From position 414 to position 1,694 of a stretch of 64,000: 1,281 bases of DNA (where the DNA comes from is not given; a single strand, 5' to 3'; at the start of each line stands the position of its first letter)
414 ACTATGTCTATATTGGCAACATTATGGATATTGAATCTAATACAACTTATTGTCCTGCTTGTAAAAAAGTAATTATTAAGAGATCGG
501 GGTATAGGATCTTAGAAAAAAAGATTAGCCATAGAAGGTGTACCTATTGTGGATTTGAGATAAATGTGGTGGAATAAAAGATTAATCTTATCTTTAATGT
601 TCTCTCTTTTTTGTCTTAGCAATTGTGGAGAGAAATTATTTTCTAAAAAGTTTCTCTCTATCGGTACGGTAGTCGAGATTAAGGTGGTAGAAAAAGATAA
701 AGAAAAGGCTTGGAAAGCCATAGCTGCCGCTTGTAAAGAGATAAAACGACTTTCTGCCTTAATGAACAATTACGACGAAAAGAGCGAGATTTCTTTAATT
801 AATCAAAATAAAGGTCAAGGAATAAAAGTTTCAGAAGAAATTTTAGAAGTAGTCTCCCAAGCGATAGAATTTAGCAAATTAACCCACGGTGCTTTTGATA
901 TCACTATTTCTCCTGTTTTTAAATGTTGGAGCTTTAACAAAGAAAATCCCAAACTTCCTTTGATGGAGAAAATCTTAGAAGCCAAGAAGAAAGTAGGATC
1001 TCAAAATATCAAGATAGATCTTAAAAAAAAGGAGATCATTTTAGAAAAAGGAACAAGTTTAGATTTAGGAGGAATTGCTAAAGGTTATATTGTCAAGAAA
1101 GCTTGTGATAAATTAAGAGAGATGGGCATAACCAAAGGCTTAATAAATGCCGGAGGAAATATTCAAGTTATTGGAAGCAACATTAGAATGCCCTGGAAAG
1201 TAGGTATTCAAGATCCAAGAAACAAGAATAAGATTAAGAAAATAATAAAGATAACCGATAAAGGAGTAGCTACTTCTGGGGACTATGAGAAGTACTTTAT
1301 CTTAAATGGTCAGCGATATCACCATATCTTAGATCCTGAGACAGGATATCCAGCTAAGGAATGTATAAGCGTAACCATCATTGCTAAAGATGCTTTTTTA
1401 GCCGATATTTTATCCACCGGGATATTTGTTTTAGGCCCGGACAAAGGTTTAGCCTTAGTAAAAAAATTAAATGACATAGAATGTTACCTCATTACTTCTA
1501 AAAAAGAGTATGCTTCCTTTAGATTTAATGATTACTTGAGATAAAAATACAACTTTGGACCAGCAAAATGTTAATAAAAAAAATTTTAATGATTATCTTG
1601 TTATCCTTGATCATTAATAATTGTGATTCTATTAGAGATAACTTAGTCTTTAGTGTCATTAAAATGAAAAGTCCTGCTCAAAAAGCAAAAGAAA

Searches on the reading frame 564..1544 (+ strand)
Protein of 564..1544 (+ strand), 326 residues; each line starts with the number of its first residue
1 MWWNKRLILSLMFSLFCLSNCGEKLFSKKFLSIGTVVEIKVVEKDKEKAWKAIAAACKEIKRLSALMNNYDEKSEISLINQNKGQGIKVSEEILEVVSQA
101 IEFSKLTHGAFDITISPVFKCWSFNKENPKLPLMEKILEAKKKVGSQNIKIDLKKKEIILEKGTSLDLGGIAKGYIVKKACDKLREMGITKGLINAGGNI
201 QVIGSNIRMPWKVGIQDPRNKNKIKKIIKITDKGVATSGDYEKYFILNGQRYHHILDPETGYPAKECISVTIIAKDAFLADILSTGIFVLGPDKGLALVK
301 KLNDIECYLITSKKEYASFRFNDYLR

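Call 69: find_encoding_contigs(protein=window:564-1544:+, flank=10000, max_places=3)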
Protein window:564-1544:+ (326 aa): 1 contig read that carries it; 1 place shown.
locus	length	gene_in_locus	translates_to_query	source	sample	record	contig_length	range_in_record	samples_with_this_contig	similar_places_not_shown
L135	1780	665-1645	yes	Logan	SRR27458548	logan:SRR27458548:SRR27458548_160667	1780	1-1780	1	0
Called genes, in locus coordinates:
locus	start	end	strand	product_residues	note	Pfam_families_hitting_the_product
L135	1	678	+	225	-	?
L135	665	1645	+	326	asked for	PF02424:ApbE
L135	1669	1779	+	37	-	?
